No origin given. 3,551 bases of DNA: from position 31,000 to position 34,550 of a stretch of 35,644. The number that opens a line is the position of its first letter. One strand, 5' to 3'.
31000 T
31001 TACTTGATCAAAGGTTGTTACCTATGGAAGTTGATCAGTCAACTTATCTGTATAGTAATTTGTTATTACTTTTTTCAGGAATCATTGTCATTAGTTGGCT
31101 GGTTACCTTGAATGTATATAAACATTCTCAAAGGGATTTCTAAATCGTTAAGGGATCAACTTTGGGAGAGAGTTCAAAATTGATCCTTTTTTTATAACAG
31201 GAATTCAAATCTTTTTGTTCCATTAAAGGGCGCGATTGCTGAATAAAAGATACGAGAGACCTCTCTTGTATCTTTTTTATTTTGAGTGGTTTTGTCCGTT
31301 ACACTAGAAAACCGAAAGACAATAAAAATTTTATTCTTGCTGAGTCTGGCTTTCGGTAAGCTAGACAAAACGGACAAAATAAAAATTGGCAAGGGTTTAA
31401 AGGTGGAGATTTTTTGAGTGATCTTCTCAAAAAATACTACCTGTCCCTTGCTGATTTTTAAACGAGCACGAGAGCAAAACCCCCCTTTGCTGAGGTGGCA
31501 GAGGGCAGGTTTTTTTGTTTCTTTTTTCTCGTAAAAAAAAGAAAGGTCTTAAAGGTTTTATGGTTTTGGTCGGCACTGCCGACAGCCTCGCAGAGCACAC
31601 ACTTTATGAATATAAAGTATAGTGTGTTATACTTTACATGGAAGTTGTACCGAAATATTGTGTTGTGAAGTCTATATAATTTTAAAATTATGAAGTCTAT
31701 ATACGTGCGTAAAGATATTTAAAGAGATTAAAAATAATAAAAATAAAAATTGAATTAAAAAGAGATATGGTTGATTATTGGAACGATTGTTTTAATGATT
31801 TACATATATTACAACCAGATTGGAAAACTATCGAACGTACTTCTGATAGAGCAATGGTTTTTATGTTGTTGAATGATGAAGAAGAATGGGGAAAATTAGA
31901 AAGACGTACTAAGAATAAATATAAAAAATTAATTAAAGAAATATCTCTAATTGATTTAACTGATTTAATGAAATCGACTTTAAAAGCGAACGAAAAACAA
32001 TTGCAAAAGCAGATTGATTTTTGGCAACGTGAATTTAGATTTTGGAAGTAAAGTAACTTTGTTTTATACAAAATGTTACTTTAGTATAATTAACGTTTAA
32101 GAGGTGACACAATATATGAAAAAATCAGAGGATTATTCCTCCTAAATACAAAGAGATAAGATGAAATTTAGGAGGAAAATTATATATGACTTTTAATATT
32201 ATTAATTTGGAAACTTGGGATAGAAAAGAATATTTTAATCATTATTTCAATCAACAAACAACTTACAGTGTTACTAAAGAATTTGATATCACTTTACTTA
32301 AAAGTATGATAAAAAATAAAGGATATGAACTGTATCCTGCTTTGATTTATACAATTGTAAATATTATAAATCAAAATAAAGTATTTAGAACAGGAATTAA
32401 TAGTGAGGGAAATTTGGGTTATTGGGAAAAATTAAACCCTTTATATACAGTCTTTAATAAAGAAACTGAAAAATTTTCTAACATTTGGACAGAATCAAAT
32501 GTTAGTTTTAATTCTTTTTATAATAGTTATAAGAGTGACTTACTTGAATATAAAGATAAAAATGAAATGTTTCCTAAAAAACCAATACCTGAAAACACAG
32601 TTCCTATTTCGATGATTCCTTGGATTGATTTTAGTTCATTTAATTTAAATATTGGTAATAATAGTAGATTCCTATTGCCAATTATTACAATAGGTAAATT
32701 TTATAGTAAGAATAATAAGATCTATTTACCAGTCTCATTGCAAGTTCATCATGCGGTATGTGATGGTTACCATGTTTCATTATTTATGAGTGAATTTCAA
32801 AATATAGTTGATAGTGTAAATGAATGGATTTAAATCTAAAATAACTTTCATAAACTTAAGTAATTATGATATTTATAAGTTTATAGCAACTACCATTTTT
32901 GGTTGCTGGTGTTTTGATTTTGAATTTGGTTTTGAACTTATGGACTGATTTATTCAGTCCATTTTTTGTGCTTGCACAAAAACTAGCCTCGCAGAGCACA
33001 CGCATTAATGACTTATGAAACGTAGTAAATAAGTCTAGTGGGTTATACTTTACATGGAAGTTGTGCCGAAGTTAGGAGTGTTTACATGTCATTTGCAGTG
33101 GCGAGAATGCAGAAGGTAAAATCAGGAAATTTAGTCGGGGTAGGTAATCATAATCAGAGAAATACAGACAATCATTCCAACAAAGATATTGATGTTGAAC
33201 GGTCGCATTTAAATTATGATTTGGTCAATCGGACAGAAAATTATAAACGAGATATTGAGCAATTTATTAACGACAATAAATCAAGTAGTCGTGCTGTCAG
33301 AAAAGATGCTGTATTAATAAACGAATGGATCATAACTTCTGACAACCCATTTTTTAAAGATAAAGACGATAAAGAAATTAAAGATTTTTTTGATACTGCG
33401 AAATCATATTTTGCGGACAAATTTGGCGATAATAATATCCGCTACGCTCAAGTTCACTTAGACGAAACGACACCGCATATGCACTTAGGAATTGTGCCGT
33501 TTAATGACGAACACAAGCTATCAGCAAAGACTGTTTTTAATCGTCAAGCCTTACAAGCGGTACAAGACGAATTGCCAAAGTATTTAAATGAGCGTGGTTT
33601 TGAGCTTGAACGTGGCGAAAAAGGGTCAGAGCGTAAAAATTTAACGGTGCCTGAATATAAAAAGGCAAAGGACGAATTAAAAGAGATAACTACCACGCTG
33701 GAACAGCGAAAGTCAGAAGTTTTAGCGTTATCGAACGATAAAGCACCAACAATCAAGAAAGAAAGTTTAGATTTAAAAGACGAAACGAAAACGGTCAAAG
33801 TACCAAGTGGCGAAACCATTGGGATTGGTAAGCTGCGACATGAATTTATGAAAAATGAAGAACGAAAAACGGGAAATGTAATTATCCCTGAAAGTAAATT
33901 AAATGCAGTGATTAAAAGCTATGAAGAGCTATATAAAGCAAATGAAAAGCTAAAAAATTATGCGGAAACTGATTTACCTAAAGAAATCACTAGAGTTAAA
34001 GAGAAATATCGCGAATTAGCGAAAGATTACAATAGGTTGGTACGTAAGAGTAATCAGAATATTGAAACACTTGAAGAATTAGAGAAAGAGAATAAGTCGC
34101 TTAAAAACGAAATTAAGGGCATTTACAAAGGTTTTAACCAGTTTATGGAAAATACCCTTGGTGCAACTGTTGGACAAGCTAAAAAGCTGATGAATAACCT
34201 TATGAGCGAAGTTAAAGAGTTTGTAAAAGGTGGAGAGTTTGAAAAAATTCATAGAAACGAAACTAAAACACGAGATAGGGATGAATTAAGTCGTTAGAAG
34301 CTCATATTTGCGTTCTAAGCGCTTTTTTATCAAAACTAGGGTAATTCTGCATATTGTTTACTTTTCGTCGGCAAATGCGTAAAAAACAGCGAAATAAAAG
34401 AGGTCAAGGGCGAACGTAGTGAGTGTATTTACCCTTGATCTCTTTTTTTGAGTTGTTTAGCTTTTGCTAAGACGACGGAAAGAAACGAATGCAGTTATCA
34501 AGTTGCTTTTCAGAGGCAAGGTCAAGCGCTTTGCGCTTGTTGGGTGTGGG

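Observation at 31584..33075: cat module bracketed by two directly repeated MobV oriT/RSA sites; three related oriTs in the window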

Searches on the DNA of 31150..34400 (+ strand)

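Call 5: search_dna_similar(query=window:31150-34400:+, collection=plasmids, mode=near, max_rows=40)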
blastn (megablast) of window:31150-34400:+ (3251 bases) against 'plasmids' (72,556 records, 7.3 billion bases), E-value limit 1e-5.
Records with a match: 1282; places in all: 1421; records where one place covers at least 80% of the query: 17.
Best place of each record, by identity: >=99% 831; 95-99% 52; 90-95% 45; 80-90% 348; 60-80% 6.
By first word of the organism name: Enterococcus 346; Staphylococcus 323; Escherichia 220; Salmonella 145; Klebsiella 60; Mammaliicoccus 37; Streptococcus 24; Lactococcus 19; Ligilactobacillus 12; Proteus 10; and 36 more.
By predicted mobility (MOB-suite, as given by PLSDB): mobilizable 683; conjugative 376; non-mobilizable 223.
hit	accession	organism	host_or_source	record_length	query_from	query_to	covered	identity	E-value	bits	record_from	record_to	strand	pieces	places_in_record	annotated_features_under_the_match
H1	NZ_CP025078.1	Enterococcus faecium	Moschus berezovskii,Heart, liver and ...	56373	1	3251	100%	99.8%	0e+0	5975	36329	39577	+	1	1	mobV: MobV family relaxase | type A-8 chloramphenicol O-acetyltransferase | catA8: chloramphenicol acetyltransferase (CAT) | catA: type A-8 chloramphenicol O-acetyltransferase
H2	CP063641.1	Enterococcus faecium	Homo sapiens,rectal swab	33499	1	3251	100%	99.8%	0e+0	5975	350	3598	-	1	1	plasmid recombination protein | type A-8 chloramphenicol O-acetyltransferase | catA8: chloramphenicol acetyltransferase (CAT) | catA: type A-8 chloramphenicol O-acetyltransferase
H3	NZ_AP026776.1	Enterococcus faecium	-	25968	1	3251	100%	99.8%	0e+0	5975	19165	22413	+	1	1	mobV: MobV family relaxase | type A-8 chloramphenicol O-acetyltransferase | catA8: chloramphenicol acetyltransferase (CAT) | catA: type A-8 chloramphenicol O-acetyltransferase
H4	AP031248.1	Enterococcus faecium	-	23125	1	3251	100%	99.8%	0e+0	5975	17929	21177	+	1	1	mobV: MobV family relaxase | catA8: chloramphenicol acetyltransferase (CAT) | catA: type A-8 chloramphenicol O-acetyltransferase | hypothetical protein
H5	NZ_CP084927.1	Ligilactobacillus salivarius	Homo sapiens,mixed culture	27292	1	3237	100%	95.1%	0e+0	5090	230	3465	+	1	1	mobV: MobV family relaxase | catA8: chloramphenicol acetyltransferase (CAT) | catA: type A-8 chloramphenicol O-acetyltransferase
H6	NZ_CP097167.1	Ligilactobacillus salivarius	Homo sapiens,single cell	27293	1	3237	100%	95.1%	0e+0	5090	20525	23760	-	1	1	mobV: MobV family relaxase | catA8: chloramphenicol acetyltransferase (CAT) | catA: type A-8 chloramphenicol O-acetyltransferase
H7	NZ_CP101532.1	Ligilactobacillus salivarius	Xinyang black-feather laying hens,mixed ...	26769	1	3237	100%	95.0%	0e+0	5084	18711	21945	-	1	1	mobV: MobV family relaxase | catA8: chloramphenicol acetyltransferase (CAT) | catA: type A-8 chloramphenicol O-acetyltransferase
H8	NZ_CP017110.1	Ligilactobacillus salivarius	Gallus gallus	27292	1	3237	100%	95.0%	0e+0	5079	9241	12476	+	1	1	mobV: MobV family relaxase | catA8: chloramphenicol acetyltransferase (CAT) | catA: type A-8 chloramphenicol O-acetyltransferase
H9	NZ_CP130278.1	Lactococcus lactis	Single cell,Dairy fermentation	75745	468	3251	86%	100.0%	0e+0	5136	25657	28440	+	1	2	mobV: MobV family relaxase | type A-8 chloramphenicol O-acetyltransferase | catA8: chloramphenicol acetyltransferase (CAT) | catA: type A-8 chloramphenicol O-acetyltransferase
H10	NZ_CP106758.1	Enterococcus faecalis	Homo sapiens,Catheter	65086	437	3251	87%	97.8%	0e+0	5696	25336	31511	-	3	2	mobV: MobV family relaxase | str: streptomycin adenylyltransferase Str | IS6 family transposase | catA8: chloramphenicol acetyltransferase (CAT) | catA: type A-8 chloramphenicol O-acetyltransferase | and 1 other names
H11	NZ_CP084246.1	Enterococcus lactis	goat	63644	466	3251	86%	98.1%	0e+0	5591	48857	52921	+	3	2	mobV: MobV family relaxase | type A-8 chloramphenicol O-acetyltransferase | catA: type A-8 chloramphenicol O-acetyltransferase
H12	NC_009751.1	Lactococcus lactis subsp. lactis K214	-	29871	471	3251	86%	98.0%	0e+0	5676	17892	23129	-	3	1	mobV: MobV family relaxase | str: streptomycin adenylyltransferase Str | type A-8 chloramphenicol O-acetyltransferase | catA8: chloramphenicol acetyltransferase (CAT) | catA: type A-8 chloramphenicol O-acetyltransferase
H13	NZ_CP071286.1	Lactococcus garvieae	Homo sapiens,mixed culture,Human feces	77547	468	3237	85%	96.3%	0e+0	4538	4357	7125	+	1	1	mobV: MobV family relaxase | type A-8 chloramphenicol O-acetyltransferase | catA8: chloramphenicol acetyltransferase (CAT) | catA: type A-8 chloramphenicol O-acetyltransferase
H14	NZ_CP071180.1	Listeria innocua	bacterial culture,food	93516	471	3237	85%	96.3%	0e+0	4543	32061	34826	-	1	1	mobV: MobV family relaxase | type A-8 chloramphenicol O-acetyltransferase | catA8: chloramphenicol acetyltransferase (CAT) | catA: type A-8 chloramphenicol O-acetyltransferase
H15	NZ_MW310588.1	Lactococcus garvieae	-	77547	471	3237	85%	96.3%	0e+0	4538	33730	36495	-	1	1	mobV: MobV family relaxase | type A-8 chloramphenicol O-acetyltransferase | catA8: chloramphenicol acetyltransferase (CAT) | catA: type A-8 chloramphenicol O-acetyltransferase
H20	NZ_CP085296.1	Enterococcus faecalis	pig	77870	1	1919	59%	99.4%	0e+0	3478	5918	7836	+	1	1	catA8: chloramphenicol acetyltransferase (CAT) | catA: type A-8 chloramphenicol O-acetyltransferase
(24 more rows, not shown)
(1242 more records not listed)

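Call 6: search_dna_similar(query=window:31656-32984:+, collection=plasmids, mode=near, max_rows=60, rows=spread)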
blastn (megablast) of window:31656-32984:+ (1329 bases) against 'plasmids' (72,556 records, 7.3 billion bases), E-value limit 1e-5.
Records with a match: 464; places in all: 534; records where one place covers at least 80% of the query: 148.
Best place of each record, by identity: >=99% 96; 95-99% 17; 90-95% 15; 80-90% 331; 60-80% 5.
By first word of the organism name: Staphylococcus 264; Enterococcus 147; Mammaliicoccus 28; Lactococcus 6; Ligilactobacillus 4; Listeria 3; Streptococcus 2; Macrococcoides 2; Macrococcus 1; Pseudomonas 1; and 6 more.
By predicted mobility (MOB-suite, as given by PLSDB): mobilizable 400; non-mobilizable 54; conjugative 10.
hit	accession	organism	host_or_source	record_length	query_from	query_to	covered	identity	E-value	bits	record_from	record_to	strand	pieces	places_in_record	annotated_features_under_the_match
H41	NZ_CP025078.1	Enterococcus faecium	Moschus berezovskii,Heart, liver and ...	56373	1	1329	100%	100.0%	0e+0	2455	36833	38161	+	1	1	type A-8 chloramphenicol O-acetyltransferase | catA8: chloramphenicol acetyltransferase (CAT) | catA: type A-8 chloramphenicol O-acetyltransferase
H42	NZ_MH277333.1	Listeria monocytogenes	-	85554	1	1329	100%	100.0%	0e+0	2455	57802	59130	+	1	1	type A-8 chloramphenicol O-acetyltransferase | catA8: chloramphenicol acetyltransferase (CAT) | catA: type A-8 chloramphenicol O-acetyltransferase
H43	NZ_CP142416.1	Enterococcus faecium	Bovine,milk sample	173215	1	1329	100%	99.6%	0e+0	2427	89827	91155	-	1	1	catA8: chloramphenicol acetyltransferase (CAT) | catA: type A-8 chloramphenicol O-acetyltransferase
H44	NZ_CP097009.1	Enterococcus faecalis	whole organism,pet food (BARF)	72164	1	1329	100%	99.5%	0e+0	2416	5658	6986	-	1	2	catA8: chloramphenicol acetyltransferase (CAT) | catA: type A-8 chloramphenicol O-acetyltransferase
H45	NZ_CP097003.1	Enterococcus faecalis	whole organism,pet food (BARF)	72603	1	1329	100%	99.5%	0e+0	2416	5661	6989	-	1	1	catA8: chloramphenicol acetyltransferase (CAT) | catA: type A-8 chloramphenicol O-acetyltransferase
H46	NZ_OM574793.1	Enterococcus faecalis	-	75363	1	1329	100%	99.5%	0e+0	2416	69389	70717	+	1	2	catA8: chloramphenicol acetyltransferase (CAT) | catA: type A-8 chloramphenicol O-acetyltransferase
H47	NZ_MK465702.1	Enterococcus faecalis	-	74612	1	1329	100%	99.5%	0e+0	2416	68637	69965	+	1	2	catA8: chloramphenicol acetyltransferase (CAT) | catA: type A-8 chloramphenicol O-acetyltransferase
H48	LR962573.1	Enterococcus faecalis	-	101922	1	1329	100%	99.5%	0e+0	2416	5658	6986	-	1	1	catA8: chloramphenicol acetyltransferase (CAT) | catA: type A-8 chloramphenicol O-acetyltransferase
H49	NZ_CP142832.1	Enterococcus faecalis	Pig,Single cell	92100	1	1329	100%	99.5%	0e+0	2416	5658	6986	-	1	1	catA8: chloramphenicol acetyltransferase (CAT) | catA: type A-8 chloramphenicol O-acetyltransferase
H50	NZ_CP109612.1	Enterococcus faecalis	camel,mixed culture,feces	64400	1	1329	100%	99.5%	0e+0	2416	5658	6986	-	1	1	catA8: chloramphenicol acetyltransferase (CAT) | catA: type A-8 chloramphenicol O-acetyltransferase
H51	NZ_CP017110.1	Ligilactobacillus salivarius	Gallus gallus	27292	1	1329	100%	99.4%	0e+0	2410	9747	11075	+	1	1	catA8: chloramphenicol acetyltransferase (CAT) | catA: type A-8 chloramphenicol O-acetyltransferase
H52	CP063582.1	Enterococcus faecium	Homo sapiens,rectal swab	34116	85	1329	94%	100.0%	0e+0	2300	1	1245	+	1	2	type A-8 chloramphenicol O-acetyltransferase | catA8: chloramphenicol acetyltransferase (CAT) | catA: type A-8 chloramphenicol O-acetyltransferase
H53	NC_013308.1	Staphylococcus aureus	-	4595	92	1287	90%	89.3%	0e+0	1498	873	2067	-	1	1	type A-8 chloramphenicol O-acetyltransferase | Enterococcus faecium ...: chloramphenicol acetyltransferase (CAT) | catA: type A-8 chloramphenicol O-acetyltransferase | replication initiation factor domain-containing protein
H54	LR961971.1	Enterococcus faecalis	-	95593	89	1329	93%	83.7%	0e+0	1160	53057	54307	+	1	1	Enterococcus faecalis ...: chloramphenicol acetyltransferase (CAT) | catA: type A-7 chloramphenicol O-acetyltransferase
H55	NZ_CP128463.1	Enterococcus faecalis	food,dry sausage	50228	89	1329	93%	83.7%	0e+0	1160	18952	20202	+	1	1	type A-7 chloramphenicol O-acetyltransferase | Enterococcus faecalis ...: chloramphenicol acetyltransferase (CAT) | catA: type A-7 chloramphenicol O-acetyltransferase | replication initiation factor domain-containing protein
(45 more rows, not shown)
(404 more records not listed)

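Call 7: get_annotated_region(hit=H12, flank=4000)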
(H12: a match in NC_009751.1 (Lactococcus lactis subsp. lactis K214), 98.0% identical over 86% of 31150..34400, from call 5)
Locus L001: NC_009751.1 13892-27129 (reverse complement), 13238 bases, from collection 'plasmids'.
description: Lactococcus lactis subsp. lactis K214 plasmid pK214, complete sequence
organism: Lactococcus lactis subsp. lactis K214 (NCBI taxid 889971)
taxonomy: Bacteria; Bacillota; Bacilli; Lactobacillales; Streptococcaceae; Lactococcus; Lactococcus lactis; Lactococcus lactis subsp. lactis K214
host: -; source: -; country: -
typing (MOB-suite, as given by PLSDB): mobilizable; replicon rep_cluster_1118,rep_cluster_1118,rep_cluster_796; relaxase MOBQ,MOBV
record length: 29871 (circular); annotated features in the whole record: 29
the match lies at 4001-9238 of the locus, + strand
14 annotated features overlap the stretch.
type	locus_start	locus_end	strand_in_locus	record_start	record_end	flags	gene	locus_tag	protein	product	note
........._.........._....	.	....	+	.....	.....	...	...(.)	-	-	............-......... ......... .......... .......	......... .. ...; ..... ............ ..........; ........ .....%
predicted_resistance_gene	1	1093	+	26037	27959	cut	tet(S)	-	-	tetracycline resistance ribosomal protection protein Tet(S)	predicted by amrfinderplus; class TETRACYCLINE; identity 100.0%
CDS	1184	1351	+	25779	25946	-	-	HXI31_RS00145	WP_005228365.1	cysteine-rich KTR domain-containing protein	-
CDS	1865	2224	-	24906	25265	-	-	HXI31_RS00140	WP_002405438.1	helix-turn-helix domain-containing protein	-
CDS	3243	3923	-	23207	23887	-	-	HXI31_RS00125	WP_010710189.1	IS6-like element IS1216 family transposase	GO:0006313 - DNA transposition [Evidence IEA]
CDS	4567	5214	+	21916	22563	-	-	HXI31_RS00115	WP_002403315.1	type A-8 chloramphenicol O-acetyltransferase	-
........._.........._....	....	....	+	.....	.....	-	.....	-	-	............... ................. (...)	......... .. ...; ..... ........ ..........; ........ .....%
predicted_resistance_gene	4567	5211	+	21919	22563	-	catA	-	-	type A-8 chloramphenicol O-acetyltransferase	predicted by amrfinderplus; class PHENICOL; identity 100.0%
CDS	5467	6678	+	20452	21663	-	mobV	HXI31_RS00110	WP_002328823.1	MobV family relaxase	GO:0006310 - DNA recombination [Evidence IEA]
predicted_resistance_gene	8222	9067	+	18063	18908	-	str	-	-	streptomycin adenylyltransferase Str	predicted by amrfinderplus; class AMINOGLYCOSIDE; identity 100.0%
CDS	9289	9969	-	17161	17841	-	-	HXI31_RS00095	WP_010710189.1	IS6-like element IS1216 family transposase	GO:0006313 - DNA transposition [Evidence IEA]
CDS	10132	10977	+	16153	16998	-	-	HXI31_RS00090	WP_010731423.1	AraC family transcriptional regulator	-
CDS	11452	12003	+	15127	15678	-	-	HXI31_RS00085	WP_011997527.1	recombinase family protein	GO:0006310 - DNA recombination [Evidence IEA]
CDS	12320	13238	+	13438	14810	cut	-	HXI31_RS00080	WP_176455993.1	IS3-like element ISLla3 family transposase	GO:0006313 - DNA transposition [Evidence IEA]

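Call 8: get_annotated_region(hit=H53, flank=5000)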
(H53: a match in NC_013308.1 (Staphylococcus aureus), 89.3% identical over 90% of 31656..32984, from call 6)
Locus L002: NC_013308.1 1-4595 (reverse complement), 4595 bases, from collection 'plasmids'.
description: Staphylococcus aureus plasmid SAP089A, complete sequence
organism: Staphylococcus aureus (NCBI taxid 1280)
taxonomy: Bacteria; Bacillota; Bacilli; Bacillales; Staphylococcaceae; Staphylococcus; Staphylococcus aureus
host: -; source: -; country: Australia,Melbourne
typing (MOB-suite, as given by PLSDB): mobilizable; replicon rep_cluster_1078; relaxase MOBP
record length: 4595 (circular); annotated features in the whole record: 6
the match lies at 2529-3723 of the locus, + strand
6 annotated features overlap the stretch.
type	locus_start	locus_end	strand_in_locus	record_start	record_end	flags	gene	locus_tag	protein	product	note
CDS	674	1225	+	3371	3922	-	-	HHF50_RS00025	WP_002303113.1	DUF334 domain-containing protein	-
CDS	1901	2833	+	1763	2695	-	-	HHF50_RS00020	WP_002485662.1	replication initiation factor domain-containing protein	GO:0006270 - DNA replication initiation [Evidence IEA]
CDS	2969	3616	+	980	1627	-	-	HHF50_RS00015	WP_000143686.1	type A-8 chloramphenicol O-acetyltransferase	-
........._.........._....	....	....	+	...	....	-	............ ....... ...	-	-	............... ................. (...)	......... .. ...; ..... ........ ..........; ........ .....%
predicted_resistance_gene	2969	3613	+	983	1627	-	catA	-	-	type A-8 chloramphenicol O-acetyltransferase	predicted by amrfinderplus; class PHENICOL; identity 100.0%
CDS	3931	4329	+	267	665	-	mobC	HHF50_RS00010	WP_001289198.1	plasmid mobilization relaxosome protein MobC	-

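Call 10: get_annotated_region(hit=H9, flank=4000)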
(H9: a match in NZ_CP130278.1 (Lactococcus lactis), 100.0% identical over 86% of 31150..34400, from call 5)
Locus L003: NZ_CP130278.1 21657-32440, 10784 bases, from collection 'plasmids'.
description: Lactococcus lactis subsp. lactis strain UC06 plasmid pUC06A, complete sequence
organism: Lactococcus lactis (NCBI taxid 1360)
taxonomy: Bacteria; Bacillota; Bacilli; Lactobacillales; Streptococcaceae; Lactococcus; Lactococcus lactis
host: -; source: Single cell,Dairy fermentation; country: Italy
typing (MOB-suite, as given by PLSDB): mobilizable; replicon rep_cluster_1118,rep_cluster_1118; relaxase MOBV
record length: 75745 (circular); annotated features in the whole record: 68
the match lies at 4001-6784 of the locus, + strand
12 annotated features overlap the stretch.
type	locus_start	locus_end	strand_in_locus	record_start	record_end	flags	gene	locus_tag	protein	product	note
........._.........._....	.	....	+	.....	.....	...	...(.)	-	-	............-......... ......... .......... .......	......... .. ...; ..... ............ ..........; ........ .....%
predicted_resistance_gene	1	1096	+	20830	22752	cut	tet(S)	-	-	tetracycline resistance ribosomal protection protein Tet(S)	predicted by amrfinderplus; class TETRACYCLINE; identity 100.0%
CDS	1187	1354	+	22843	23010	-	-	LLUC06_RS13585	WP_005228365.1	cysteine-rich KTR domain-containing protein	-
CDS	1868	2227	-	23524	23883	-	-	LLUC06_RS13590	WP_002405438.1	helix-turn-helix domain-containing protein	-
CDS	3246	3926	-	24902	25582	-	-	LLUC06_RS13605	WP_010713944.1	IS6-like element IS1216 family transposase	-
CDS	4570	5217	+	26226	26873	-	-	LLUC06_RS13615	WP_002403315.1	type A-8 chloramphenicol O-acetyltransferase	-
predicted_resistance_gene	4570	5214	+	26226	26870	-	catA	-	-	type A-8 chloramphenicol O-acetyltransferase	predicted by amrfinderplus; class PHENICOL; identity 100.0%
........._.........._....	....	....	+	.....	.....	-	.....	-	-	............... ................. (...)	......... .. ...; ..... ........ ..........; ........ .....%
CDS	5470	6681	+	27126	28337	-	mobV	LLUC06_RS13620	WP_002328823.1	MobV family relaxase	GO:0006310 - DNA recombination [Evidence IEA]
predicted_resistance_gene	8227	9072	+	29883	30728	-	str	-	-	streptomycin adenylyltransferase Str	predicted by amrfinderplus; class AMINOGLYCOSIDE; identity 100.0%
CDS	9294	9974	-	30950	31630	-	-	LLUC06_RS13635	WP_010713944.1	IS6-like element IS1216 family transposase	-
CDS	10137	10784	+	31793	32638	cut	-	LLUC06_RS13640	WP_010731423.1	AraC family transcriptional regulator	-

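Call 11: get_annotated_region(hit=H13, flank=4000)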
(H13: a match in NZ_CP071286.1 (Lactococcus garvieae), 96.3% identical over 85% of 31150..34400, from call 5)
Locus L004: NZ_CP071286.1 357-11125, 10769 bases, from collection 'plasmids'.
description: Lactococcus garvieae strain LG728 plasmid pLG728-optrA, complete sequence
organism: Lactococcus garvieae (NCBI taxid 1363)
taxonomy: Bacteria; Bacillota; Bacilli; Lactobacillales; Streptococcaceae; Lactococcus; Lactococcus garvieae
host: -; source: Homo sapiens,mixed culture,Human feces; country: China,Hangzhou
typing (MOB-suite, as given by PLSDB): mobilizable; replicon rep_cluster_1118; relaxase MOBV
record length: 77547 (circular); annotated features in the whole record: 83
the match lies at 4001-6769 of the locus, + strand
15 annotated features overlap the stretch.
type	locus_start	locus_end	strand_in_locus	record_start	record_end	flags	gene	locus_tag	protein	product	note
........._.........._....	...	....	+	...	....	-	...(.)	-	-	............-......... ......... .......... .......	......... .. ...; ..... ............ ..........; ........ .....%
predicted_resistance_gene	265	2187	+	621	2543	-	tet(S)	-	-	tetracycline resistance ribosomal protection protein Tet(S)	predicted by amrfinderplus; class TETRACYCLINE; identity 100.0%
CDS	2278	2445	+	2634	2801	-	-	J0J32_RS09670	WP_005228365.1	cysteine-rich KTR domain-containing protein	-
CDS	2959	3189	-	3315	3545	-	-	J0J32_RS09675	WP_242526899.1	hypothetical protein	-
CDS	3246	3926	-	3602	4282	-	-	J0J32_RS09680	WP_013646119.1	IS6-like element IS1216 family transposase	GO:0006313 - DNA transposition [Evidence IEA]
CDS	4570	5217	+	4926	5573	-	-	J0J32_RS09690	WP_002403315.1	type A-8 chloramphenicol O-acetyltransferase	-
predicted_resistance_gene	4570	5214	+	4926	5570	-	catA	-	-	type A-8 chloramphenicol O-acetyltransferase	predicted by amrfinderplus; class PHENICOL; identity 100.0%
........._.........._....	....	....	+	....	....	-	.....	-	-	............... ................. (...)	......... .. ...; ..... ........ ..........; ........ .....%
CDS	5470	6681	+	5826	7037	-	mobV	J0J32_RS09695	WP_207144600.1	MobV family relaxase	GO:0006310 - DNA recombination [Evidence IEA]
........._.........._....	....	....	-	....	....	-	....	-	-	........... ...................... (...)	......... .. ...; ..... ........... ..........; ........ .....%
predicted_resistance_gene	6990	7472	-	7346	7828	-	lnu(A)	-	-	lincosamide nucleotidyltransferase Lnu(A)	predicted by amrfinderplus; class LINCOSAMIDE; identity 100.0%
CDS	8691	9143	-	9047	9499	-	-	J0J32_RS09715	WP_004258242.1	glyoxalase/bleomycin resistance/extradiol dioxygenase family protein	-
CDS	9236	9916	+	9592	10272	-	-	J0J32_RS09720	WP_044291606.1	IS6-like element IS1216 family transposase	GO:0006313 - DNA transposition [Evidence IEA]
CDS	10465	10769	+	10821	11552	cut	erm(A)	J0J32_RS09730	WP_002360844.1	23S rRNA (adenine(2058)-N(6))-methyltransferase Erm(A)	-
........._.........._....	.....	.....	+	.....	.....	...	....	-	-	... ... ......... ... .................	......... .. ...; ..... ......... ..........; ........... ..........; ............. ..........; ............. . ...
